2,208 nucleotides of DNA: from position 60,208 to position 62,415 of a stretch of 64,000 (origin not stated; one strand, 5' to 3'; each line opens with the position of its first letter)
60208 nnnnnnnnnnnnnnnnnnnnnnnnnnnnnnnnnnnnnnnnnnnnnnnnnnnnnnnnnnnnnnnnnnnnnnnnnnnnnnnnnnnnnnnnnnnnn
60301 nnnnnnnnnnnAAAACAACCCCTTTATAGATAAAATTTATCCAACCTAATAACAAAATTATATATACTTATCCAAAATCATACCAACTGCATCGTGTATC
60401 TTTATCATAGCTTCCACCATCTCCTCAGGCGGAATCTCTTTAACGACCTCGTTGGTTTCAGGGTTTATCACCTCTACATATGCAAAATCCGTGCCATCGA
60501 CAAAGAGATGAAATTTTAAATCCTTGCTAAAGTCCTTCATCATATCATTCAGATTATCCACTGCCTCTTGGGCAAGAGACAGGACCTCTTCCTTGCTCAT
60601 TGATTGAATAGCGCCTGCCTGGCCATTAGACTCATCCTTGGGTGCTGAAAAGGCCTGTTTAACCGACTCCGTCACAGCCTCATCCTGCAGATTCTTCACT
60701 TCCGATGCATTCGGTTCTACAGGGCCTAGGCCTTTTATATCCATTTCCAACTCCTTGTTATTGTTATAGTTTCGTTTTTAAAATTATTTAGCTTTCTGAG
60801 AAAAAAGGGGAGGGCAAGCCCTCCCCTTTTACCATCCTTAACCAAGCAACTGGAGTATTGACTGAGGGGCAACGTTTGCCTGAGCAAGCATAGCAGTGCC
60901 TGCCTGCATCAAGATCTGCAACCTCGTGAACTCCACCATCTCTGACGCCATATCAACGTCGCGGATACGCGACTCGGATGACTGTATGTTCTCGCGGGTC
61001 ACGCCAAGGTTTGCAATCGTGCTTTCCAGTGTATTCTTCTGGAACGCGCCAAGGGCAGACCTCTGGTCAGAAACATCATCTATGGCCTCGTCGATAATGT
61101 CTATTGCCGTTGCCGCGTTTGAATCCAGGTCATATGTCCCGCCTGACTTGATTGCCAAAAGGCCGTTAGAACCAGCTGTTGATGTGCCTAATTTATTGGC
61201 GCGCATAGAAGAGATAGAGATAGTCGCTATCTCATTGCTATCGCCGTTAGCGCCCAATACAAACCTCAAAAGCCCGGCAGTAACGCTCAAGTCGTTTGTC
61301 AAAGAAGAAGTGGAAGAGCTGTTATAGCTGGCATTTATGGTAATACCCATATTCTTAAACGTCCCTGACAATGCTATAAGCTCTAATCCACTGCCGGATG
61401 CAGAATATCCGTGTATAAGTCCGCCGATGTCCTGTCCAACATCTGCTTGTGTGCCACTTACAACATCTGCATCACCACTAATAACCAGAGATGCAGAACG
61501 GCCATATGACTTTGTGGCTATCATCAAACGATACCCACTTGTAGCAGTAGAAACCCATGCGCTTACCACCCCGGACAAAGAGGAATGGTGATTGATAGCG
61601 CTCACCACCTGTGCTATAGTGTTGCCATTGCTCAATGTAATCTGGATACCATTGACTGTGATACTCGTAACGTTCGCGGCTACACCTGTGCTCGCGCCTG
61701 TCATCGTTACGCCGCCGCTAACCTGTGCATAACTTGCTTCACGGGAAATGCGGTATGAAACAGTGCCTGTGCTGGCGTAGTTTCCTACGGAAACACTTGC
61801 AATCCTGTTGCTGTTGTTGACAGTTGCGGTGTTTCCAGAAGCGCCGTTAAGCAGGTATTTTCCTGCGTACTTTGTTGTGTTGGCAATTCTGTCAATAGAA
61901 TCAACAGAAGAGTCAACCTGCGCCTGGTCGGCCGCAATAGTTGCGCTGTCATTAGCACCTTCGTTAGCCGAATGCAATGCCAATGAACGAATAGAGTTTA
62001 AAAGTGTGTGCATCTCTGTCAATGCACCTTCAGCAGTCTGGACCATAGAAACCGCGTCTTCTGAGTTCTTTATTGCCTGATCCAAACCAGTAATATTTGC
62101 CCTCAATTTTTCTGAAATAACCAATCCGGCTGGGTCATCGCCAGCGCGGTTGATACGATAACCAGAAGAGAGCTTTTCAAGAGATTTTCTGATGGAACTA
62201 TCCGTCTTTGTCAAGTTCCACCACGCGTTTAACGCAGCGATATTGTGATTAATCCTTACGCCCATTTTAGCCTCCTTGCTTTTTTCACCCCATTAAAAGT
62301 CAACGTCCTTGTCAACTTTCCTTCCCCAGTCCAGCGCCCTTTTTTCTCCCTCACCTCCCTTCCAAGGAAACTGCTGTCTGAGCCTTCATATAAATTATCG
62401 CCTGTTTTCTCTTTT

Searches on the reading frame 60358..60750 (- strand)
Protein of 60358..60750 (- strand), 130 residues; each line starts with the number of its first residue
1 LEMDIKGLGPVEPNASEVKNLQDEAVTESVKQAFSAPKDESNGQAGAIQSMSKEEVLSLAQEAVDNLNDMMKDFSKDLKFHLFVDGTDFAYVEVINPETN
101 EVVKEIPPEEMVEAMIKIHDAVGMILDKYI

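Call 6: search_protein_families(library=pfam, proteins=[window:60358-60750:-], max_evalue=0.01)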
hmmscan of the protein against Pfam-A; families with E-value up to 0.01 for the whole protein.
window:60358-60750:- (130 aa): 1 family
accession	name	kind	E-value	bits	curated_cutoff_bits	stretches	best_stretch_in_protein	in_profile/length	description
PF03646.20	FlaG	-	6.4e-18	65.2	23.8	1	27-128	5-101/101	FlaG protein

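Call 7: search_protein_families(library=ncbifam, proteins=[window:60358-60750:-], max_evalue=0.01)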
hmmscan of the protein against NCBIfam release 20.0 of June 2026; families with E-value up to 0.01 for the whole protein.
window:60358-60750:- (130 aa): 3 families
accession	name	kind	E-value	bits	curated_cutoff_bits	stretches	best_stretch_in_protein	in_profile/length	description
NF005834.1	PRK07738.1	equivalog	8.3e-16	58.5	107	1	18-129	13-116/117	flagellar protein FlaG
NF006281.0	PRK08452.1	equivalog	2.2e-13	50.6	117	1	26-128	27-122/124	flagella length regulator FlaG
NF006465.1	PRK08868.1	equivalog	0.0002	21.8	154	1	19-117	33-127/134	flagellar protein FlaG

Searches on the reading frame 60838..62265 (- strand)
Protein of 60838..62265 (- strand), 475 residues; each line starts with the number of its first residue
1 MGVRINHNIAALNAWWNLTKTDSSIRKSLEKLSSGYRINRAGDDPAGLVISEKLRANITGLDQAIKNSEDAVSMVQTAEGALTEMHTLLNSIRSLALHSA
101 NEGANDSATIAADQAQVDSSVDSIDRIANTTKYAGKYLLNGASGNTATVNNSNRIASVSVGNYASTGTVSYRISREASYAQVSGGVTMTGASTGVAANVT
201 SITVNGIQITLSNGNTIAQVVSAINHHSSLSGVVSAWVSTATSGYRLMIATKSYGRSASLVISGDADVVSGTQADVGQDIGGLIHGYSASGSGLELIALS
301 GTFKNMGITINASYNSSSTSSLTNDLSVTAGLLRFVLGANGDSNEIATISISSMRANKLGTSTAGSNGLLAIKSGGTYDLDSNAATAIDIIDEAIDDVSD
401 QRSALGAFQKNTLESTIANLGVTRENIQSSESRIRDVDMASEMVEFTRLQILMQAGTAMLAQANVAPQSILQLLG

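Call 6: search_protein_families(library=pfam, proteins=[window:60838-62265:-], max_evalue=0.01)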
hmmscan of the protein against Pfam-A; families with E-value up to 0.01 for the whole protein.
window:60838-62265:- (475 aa): 2 families
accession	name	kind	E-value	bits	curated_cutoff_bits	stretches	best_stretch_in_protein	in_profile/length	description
PF00669.25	Flagellin_N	-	2e-37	128.8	26.6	1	5-142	1-137/139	Bacterial flagellin N-terminal helical region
PF00700.27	Flagellin_C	-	1.9e-27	95.9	23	1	388-474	1-86/86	Bacterial flagellin C-terminal helical region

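Call 7: search_protein_families(library=ncbifam, proteins=[window:60838-62265:-], max_evalue=0.01)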
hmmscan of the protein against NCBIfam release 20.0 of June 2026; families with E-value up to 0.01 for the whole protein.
window:60838-62265:- (475 aa): 29 families (the best 25 are shown)
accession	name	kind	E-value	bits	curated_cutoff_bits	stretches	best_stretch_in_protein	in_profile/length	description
NF009446.0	PRK12804.1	subfamily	2.4e-77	260.4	352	2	3-207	1-200/301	flagellin Hag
NF009448.0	PRK12806.1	equivalog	4.8e-61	207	531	1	4-475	4-474/475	flagellin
NF009444.0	PRK12802.1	equivalog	2.9e-60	204.2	332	2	2-222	2-214/282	flagellin domain-containing protein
NF006466.0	PRK08869.1-1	subfamily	3.8e-57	194.5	426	2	1-229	1-231/377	flagellin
NF006468.0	PRK08869.1-3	subfamily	1.6e-56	192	436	2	1-238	1-237/378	polar flagellin E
NF006467.0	PRK08869.1-2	subfamily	1.2e-55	189.3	443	2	4-312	4-320/400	flagellin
NF005294.0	PRK06819.1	subfamily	2.4e-54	185.3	387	1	5-474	5-375/376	FliC/FljB family flagellin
NF006469.0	PRK08869.1-4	equivalog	1.7e-52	179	627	2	1-228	1-230/377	flagellin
NF010115.0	PRK13588.1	subfamily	5.8e-51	174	503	2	1-249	1-256/514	flagellin B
NF006264.0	PRK08411.1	subfamily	3.5e-49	168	729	2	1-253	1-250/572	flagellin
NF009234.0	PRK12584.1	equivalog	7.9e-48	163.8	752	2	1-246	1-243/510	flagellin A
NF005953.0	PRK08026.1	subfamily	2.1e-47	162.9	619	2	5-139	5-138/548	FliC/FljB family flagellin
NF038071.1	lat_flg_LafA_2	exception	6.6e-43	147.1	365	2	1-150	1-149/284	lateral flagellin LafA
NF010116.0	PRK13589.1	subfamily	1.7e-42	145.9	983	2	1-264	1-257/576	flagellin A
NF009449.0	PRK12807.1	subfamily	3.1e-41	141.8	347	2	3-164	1-160/287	flagellin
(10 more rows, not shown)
